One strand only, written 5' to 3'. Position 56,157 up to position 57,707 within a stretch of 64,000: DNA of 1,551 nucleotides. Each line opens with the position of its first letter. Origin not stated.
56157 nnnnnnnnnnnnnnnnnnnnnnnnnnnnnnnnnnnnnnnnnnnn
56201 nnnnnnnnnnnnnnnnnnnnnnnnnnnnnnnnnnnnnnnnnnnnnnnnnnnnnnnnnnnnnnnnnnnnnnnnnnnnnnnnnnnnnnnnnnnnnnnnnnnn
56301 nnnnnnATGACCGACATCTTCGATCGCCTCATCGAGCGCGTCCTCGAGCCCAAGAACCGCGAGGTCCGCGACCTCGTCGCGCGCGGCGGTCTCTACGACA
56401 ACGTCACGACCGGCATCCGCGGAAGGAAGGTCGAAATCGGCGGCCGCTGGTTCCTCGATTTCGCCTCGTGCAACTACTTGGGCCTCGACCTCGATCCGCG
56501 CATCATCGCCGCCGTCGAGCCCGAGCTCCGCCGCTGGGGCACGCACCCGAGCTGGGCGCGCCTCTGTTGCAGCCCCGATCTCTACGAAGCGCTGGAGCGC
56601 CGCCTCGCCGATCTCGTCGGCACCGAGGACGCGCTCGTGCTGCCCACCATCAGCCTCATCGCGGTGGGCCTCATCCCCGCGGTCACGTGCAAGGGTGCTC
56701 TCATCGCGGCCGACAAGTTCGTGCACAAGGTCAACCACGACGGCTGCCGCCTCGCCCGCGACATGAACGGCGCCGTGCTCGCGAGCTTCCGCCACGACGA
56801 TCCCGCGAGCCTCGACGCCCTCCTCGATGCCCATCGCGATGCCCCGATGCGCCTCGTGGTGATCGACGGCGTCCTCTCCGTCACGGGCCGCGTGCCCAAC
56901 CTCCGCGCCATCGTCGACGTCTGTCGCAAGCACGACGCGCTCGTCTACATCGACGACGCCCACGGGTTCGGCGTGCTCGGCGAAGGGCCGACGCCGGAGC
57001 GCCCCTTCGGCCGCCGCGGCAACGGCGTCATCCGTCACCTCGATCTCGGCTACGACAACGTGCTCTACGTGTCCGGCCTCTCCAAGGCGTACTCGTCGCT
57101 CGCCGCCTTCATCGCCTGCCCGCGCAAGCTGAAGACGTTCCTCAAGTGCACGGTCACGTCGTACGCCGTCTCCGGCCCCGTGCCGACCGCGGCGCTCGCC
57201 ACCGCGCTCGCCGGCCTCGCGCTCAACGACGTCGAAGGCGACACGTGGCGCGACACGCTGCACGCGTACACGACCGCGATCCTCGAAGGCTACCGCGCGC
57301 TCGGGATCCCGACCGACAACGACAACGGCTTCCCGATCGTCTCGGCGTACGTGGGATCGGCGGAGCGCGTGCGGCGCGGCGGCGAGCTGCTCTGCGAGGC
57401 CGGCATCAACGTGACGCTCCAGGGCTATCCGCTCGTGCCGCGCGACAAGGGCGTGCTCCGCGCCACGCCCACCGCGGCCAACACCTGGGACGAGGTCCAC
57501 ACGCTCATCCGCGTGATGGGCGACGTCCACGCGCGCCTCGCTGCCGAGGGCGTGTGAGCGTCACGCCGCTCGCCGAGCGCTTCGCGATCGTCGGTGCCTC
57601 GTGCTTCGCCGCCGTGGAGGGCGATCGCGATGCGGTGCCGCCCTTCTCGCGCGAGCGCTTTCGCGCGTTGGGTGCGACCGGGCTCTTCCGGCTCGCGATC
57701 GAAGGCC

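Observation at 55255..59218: Translationally coupled ATP-grasp / alpha-oxoamine synthase / ACAD-GNAT cassette next to the urease operon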

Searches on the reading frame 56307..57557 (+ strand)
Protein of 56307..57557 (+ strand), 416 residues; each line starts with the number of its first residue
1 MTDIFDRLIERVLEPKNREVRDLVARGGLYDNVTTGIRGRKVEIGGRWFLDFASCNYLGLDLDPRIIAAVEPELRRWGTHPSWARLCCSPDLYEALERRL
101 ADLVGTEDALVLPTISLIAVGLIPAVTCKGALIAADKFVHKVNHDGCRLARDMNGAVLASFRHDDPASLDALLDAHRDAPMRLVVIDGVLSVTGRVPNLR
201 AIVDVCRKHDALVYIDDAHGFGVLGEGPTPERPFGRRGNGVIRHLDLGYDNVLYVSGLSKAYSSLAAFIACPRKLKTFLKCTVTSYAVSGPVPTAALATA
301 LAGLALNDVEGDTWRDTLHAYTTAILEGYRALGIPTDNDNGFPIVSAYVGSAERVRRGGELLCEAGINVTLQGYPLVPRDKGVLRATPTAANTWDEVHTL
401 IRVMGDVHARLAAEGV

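Call 4: search_protein_families(library=pfam, proteins=[window:56307-57557:+], max_evalue=0.01)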
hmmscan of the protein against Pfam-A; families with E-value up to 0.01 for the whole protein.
window:56307-57557:+ (416 aa): 2 families
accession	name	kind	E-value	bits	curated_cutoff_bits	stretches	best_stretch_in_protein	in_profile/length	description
PF00155.27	Aminotran_1_2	-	3.9e-23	82.7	19.7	1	50-402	4-359/361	Aminotransferase class I and II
PF00266.25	Aminotran_5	-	0.00028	20.4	21.5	1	115-221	74-180/371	Aminotransferase class-V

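Call 5: search_protein_families(library=ncbifam, proteins=[window:56307-57557:+], max_evalue=0.01)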
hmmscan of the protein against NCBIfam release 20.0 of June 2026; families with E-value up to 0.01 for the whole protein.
window:56307-57557:+ (416 aa): 13 families
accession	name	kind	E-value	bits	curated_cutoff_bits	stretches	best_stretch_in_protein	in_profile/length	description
TIGR00858.1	bioF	equivalog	1.5e-58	198.3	426.45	1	38-403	12-363/365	8-amino-7-oxononanoate synthase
TIGR01825.1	gly_Cac_T_rel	subfamily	4.5e-51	173.7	535.4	1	33-408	19-379/385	BioF/Kbl family PLP-dependent acyltransferase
NF047600.1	SerpalmtaseCFB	equivalog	3.2e-47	161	640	1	35-411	31-392/395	serine palmitoyltransferase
NF005394.0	PRK06939.1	equivalog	3.8e-44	151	460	1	28-410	20-393/397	glycine C-acetyltransferase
NF047599.1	SerpalmtaseBetaP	equivalog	4.8e-41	140.7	500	1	43-410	39-392/394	serine palmitoyltransferase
TIGR01822.1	2am3keto_CoA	equivalog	2e-37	129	493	1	32-407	22-386/393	glycine C-acetyltransferase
TIGR01821.1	5aminolev_synth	equivalog_domain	9.3e-35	120.2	338.55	1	53-412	51-398/402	5-aminolevulinate synthase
NF005697.0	PRK07505.1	subfamily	1.3e-34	119.5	342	1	46-410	47-401/405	hypothetical protein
NF047603.1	SerpalmtaseAlphaP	equivalog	3.7e-33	114.8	670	1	46-404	44-389/399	serine palmitoyltransferase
NF005526.0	PRK07179.1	equivalog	5.3e-26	91.1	428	1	51-410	58-398/407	alpha-hydroxyketone-type quorum-sensing autoinducer synthase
NF004608.1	PRK05937.1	equivalog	2.2e-18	66.2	399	1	50-409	5-347/366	8-amino-7-oxononanoate synthase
NF005456.0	PRK07050.1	equivalog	8.1e-05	21.5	500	1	94-223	68-193/394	cystathionine beta-lyase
TIGR01979.1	sufS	subfamily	0.0065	15.4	475.1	0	115-219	93-198/403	SufS family cysteine desulfurase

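Call 14: search_solved_structures(query=window:56307-57554:+, max_evalue=1e-20)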
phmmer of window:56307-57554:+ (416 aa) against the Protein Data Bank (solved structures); distinct sequences matched with E-value up to 1e-20: 28.
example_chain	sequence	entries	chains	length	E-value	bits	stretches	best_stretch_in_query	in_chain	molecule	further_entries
8s1y_A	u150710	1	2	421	6.6e-40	140.8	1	18-404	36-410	8-amino-7-oxononanoate synthase/2-amino-3-ketobutyrate coenzyme A ligase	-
7poa_A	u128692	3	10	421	2.3e-39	139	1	18-404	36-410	8-amino-7-oxononanoate synthase/2-amino-3-ketobutyrate coenzyme A ligase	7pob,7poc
3tqx_A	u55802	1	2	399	2e-31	112.8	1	9-413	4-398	2-amino-3-ketobutyrate coenzyme A ligase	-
3a2b_A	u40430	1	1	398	1.9e-30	109.6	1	32-408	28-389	Serine palmitoyltransferase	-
8guh_A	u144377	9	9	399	1.9e-30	109.6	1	32-408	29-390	Serine palmitoyltransferase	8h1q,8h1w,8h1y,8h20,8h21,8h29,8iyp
2jg2_A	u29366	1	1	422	3.9e-28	102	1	45-402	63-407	SERINE PALMITOYLTRANSFERASE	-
2jgt_A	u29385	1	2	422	4e-28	102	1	45-402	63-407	SERINE PALMITOYLTRANSFERASE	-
2w8j_A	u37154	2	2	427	4e-28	101.9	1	45-402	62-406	SERINE PALMITOYLTRANSFERASE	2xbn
2w8v_A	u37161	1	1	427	4.7e-28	101.7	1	45-402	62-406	SERINE PALMITOYLTRANSFERASE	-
2w8t_A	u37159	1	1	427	7.6e-28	101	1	45-402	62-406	SERINE PALMITOYLTRANSFERASE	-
2w8u_A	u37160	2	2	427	9.2e-28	100.8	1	45-402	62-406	SERINE PALMITOYLTRANSFERASE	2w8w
7s5m_A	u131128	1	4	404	9.6e-28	100.7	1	50-410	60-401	8-amino-7-oxononanoate synthase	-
3wy7_A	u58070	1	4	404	9.6e-28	100.7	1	50-410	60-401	8-amino-7-oxononanoate synthase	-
4bmk_A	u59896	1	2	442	2.6e-27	99.3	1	45-402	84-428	SERINE PALMITOYLTRANSFERASE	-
2x8u_A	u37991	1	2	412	1e-26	97.3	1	42-401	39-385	SERINE PALMITOYLTRANSFERASE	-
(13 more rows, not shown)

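Call 21: find_homologous_proteins(query=window:56307-57554:+, max_evalue=1e-30)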
Query window:56307-57554:+ (416 aa): 5636 proteins with E <= 1e-30 among 8000 candidates; the best 120 are listed.
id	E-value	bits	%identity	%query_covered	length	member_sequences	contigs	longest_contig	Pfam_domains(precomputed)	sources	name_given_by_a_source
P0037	1.7e-279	945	100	100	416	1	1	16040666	PF00155.28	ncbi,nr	ncbi:8-amino-7-oxononanoate synthase [Minicystis rosea]|nr:8-amino-7-oxononanoate synthase [Minicyst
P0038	7.8e-264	893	94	100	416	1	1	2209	PF00155.28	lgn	-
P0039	2.9e-258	875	92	100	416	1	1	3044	PF00155.28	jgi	jgi:8-amino-7-oxononanoate synthase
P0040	2.9e-248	842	88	100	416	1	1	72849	PF00155.28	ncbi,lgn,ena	-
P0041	9.0e-231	784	83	99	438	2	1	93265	PF00155.28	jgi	jgi:8-amino-7-oxononanoate synthase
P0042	1.6e-209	714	74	100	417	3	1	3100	PF00155.28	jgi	jgi:8-amino-7-oxononanoate synthase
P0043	8.3e-206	702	73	100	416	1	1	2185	PF00155.28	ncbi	-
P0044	1.0e-203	695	72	100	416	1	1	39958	PF00155.28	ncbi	ncbi:MAG: aminotransferase class I/II-fold pyridoxal phosphate-dependent enzyme [Myxococcales bacter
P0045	2.3e-198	678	73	99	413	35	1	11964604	PF00155.28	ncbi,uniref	ncbi:pyridoxal phosphate-dependent aminotransferase family protein [Archangium gephyra]|uniref:amino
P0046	1.5e-196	672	70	100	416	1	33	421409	PF00155.28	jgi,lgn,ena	-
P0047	7.6e-194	663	71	100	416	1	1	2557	PF00155.28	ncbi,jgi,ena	jgi:8-amino-7-oxononanoate synthase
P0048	1.6e-190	652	70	99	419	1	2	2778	PF00155.28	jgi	jgi:8-amino-7-oxononanoate synthase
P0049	2.5e-190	651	71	98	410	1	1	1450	PF00155.28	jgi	-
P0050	2.1e-189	648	69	99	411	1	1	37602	PF00155.28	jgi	jgi:8-amino-7-oxononanoate synthase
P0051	4.5e-189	647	68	100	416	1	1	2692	PF00155.28,PF00266.26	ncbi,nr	ncbi:MAG TPA: pyridoxal phosphate-dependent aminotransferase family protein [Polyangiaceae bacterium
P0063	4.1e-185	634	69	100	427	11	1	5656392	PF00155.28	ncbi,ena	-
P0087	1.5e-179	616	68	100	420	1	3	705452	PF00155.28,PF00266.26,PF01053.27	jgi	jgi:8-amino-7-oxononanoate synthase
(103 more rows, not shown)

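Call 22: find_encoding_contigs(protein=P0045, flank=8000, max_places=2)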
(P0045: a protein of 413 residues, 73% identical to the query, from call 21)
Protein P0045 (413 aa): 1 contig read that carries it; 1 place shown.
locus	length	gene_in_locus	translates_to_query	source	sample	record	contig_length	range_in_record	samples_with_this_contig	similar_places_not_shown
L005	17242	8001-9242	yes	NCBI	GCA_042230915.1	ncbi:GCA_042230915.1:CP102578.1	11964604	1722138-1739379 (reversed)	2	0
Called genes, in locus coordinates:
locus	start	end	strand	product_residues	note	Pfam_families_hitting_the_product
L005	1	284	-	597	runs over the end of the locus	-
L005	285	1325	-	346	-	PF07963:N_methyl (faint)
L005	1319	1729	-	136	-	-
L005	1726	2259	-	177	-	PF07963:N_methyl (weak)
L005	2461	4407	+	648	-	PF00754:F5_F8_type_C, PF22633:F5_F8_type_C_2, PF16656:Pur_ac_phosph_N (weak), PF00149:Metallophos, PF14008:Metallophos_C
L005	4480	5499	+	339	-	PF09752:ABHD18, PF00561:Abhydrolase_1 (faint), PF09752:ABHD18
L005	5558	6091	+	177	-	-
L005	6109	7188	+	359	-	PF01071:GARS_A (weak), PF07478:Dala_Dala_lig_C (faint)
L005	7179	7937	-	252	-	-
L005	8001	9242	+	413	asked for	PF00155:Aminotran_1_2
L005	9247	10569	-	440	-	PF19577:DcaP (weak)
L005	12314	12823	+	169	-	PF17048:Ceramidse_alk_C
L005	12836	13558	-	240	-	PF09535:Gmx_para_CXXCG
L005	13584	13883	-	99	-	PF09533:DUF2380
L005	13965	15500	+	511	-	PF01565:FAD_binding_4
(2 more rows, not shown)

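Call 23: find_encoding_contigs(protein=P0063, flank=8000, max_places=2)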
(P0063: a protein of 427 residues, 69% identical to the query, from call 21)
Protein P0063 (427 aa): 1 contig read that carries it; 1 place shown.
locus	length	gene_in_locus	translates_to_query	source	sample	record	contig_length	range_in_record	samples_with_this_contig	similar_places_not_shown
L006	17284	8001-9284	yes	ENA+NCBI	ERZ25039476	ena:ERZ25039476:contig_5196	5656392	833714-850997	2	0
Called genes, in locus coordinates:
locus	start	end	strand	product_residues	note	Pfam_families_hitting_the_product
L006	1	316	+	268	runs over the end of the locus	-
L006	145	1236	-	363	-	PF05114:MbnB_TglH_ChrH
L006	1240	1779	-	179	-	-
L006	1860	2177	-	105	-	-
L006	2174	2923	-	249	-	-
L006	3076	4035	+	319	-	-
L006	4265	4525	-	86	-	-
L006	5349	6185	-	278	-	-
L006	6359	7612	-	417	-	PF05147:LANC_like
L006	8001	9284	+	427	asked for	PF00155:Aminotran_1_2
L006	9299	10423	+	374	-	PF02771:Acyl-CoA_dh_N (faint), PF02770:Acyl-CoA_dh_M, PF00441:Acyl-CoA_dh_1, PF08028:Acyl-CoA_dh_2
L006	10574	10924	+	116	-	-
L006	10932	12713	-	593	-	PF00561:Abhydrolase_1, PF12146:Hydrolase_4, PF12697:Abhydrolase_6, PF00069:Pkinase, PF07714:PK_Tyr_Ser-Thr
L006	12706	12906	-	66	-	-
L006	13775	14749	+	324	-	-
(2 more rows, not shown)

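Call 24: find_encoding_contigs(protein=P0087, flank=8000, max_places=2)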
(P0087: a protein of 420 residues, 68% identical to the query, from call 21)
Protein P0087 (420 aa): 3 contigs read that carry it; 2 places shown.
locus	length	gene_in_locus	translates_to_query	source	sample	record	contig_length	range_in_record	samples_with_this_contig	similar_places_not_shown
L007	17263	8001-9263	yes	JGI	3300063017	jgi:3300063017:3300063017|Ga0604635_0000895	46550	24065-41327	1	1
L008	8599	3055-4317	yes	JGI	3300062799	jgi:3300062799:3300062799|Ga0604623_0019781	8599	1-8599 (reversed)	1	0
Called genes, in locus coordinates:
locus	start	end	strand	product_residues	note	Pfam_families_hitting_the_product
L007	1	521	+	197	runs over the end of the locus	PF06041:DUF924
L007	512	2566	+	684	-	PF01979:Amidohydro_1, PF07969:Amidohydro_3 (weak)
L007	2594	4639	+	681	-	PF01979:Amidohydro_1, PF07969:Amidohydro_3 (weak)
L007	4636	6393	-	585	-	PF01121:CoaE, PF01073:3Beta_HSD, PF01370:Epimerase, PF07993:NAD_binding_4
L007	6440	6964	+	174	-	PF14522:Cytochrome_C7 (faint), PF22113:Mtrc-MtrF_II-IV_dom (faint), PF13435:Cytochrome_C554 (weak)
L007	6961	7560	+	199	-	PF00350:Dynamin_N (faint), PF01926:MMR_HSR1, PF02421:FeoB_N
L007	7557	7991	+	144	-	PF13527:Acetyltransf_9 (faint), PF13480:Acetyltransf_6 (weak), PF00583:Acetyltransf_1, PF13673:Acetyltransf_10, PF08445:FR47, PF13508:Acetyltransf_7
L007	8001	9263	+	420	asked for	PF00155:Aminotran_1_2, PF01053:Cys_Met_Meta_PP (weak), PF00266:Aminotran_5 (weak)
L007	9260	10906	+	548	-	PF02770:Acyl-CoA_dh_M, PF00441:Acyl-CoA_dh_1, PF13527:Acetyltransf_9, PF00583:Acetyltransf_1, PF13673:Acetyltransf_10 (faint), PF13508:Acetyltransf_7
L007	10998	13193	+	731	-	-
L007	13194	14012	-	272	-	PF08308:PEGA (weak)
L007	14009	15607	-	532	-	-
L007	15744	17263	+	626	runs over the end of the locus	-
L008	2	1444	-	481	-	?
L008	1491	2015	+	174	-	PF14522:Cytochrome_C7 (faint), PF22113:Mtrc-MtrF_II-IV_dom (faint), PF13435:Cytochrome_C554 (weak)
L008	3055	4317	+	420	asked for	PF00155:Aminotran_1_2, PF01053:Cys_Met_Meta_PP (weak), PF00266:Aminotran_5 (weak)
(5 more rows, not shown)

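Call 33: find_related_loci(query=A2, collection=genome_contigs, flank=10000)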
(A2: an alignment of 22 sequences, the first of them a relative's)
Query A2 (416 aa) in genome_contigs; peptide patterns used: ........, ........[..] (x = any residue, [..] = any of these).
600 stretches matched a pattern (row limit reached: there are more); 595 encode a relative of the query (tblastn E <= 1e-3); the best 80 are kept; 80 distinct loci.
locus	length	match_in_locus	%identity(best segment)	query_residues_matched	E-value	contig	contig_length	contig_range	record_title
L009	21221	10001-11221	75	1-408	0e+0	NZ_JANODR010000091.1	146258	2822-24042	MAG: Archangium sp. isolate VAR_17_metabat_108 VAR_17_k141_54289, whole genome shotgun sequence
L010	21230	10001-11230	73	1-411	0e+0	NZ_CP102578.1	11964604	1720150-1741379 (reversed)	Archangium gephyra strain SDU49 chromosome, complete genome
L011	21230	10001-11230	73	1-411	0e+0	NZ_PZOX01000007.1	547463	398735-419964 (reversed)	Vitiosangium sp. GDMCC 1.1324 contig7, whole genome shotgun sequence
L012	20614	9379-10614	69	1-413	0e+0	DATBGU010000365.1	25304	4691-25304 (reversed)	MAG TPA_asm: Gemmataceae bacterium isolate SMAG_U3846 k141_3273788, whole genome shotgun sequence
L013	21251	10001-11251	69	1-414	4e-178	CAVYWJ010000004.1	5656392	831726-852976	MAG: uncultured delta proteobacterium isolate MFD01275.bin.1.74 genome assembly, contig: contig_5196, whole genome shotg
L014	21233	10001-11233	65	1-411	7e-174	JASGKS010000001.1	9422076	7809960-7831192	MAG: Archangium sp. isolate 5N606 JMF-2111-06-0005.ont.bin.606_0, whole genome shotgun sequence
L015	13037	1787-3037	67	1-416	7e-171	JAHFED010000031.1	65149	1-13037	MAG: Myxococcales bacterium isolate nzgw260 NODE_254_length_65150_cov_5.791232, whole genome shotgun sequence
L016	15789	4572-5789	56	2-407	5e-143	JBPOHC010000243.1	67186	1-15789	MAG: Myxococcota bacterium isolate MAG_1 c_000000106722, whole genome shotgun sequence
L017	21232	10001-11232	72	1-411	6e-172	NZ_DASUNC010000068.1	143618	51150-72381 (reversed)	MAG: Archangium sp. isolate SMAG_U1589 k141_2051831, whole genome shotgun sequence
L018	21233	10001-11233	45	3-416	1e-123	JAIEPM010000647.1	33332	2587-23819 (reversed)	MAG: Candidatus Obscuribacterales bacterium isolate co.spades.DASTOOL.2.5kb_016 c_000000440979, whole genome shotgun seq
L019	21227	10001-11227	46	6-413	2e-122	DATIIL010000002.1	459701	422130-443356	MAG TPA_asm: Candidatus Saccharimonadales bacterium isolate SMAG_U15664 k141_644191, whole genome shotgun sequence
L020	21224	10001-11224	44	3-411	1e-121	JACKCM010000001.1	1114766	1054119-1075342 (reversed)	MAG: Candidatus Obscuribacterales bacterium isolate HK-STAS-CYAN-1 HK-STAS-CYAN-1_1, whole genome shotgun sequence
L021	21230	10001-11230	45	4-414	1e-121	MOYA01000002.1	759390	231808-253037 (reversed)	MAG: Candidatus Obscuribacter phosphatis isolate EBPR_351 scaffold2, whole genome shotgun sequence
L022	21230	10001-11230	45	4-414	2e-121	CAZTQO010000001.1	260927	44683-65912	MAG TPA_asm: uncultured Candidatus Obscuribacterales bacterium isolate SRP329715_co1_381 genome assembly, contig: NODE_1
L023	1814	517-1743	43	3-411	2e-129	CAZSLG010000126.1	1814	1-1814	MAG TPA_asm: uncultured Gammaproteobacteria bacterium isolate SRP062349_co5_136 genome assembly, contig: NODE_92514_leng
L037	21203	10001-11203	47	13-414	1e-112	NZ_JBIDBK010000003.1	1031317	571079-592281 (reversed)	Streptomyces sp. NPDC048018 NPDC048018_109_H8.ctg-0003, whole genome shotgun sequence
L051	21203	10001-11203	47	7-410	2e-109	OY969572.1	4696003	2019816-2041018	MAG: uncultured Solirubrobacteraceae bacterium isolate MFD00731.bin.c.2 genome assembly, chromosome: 1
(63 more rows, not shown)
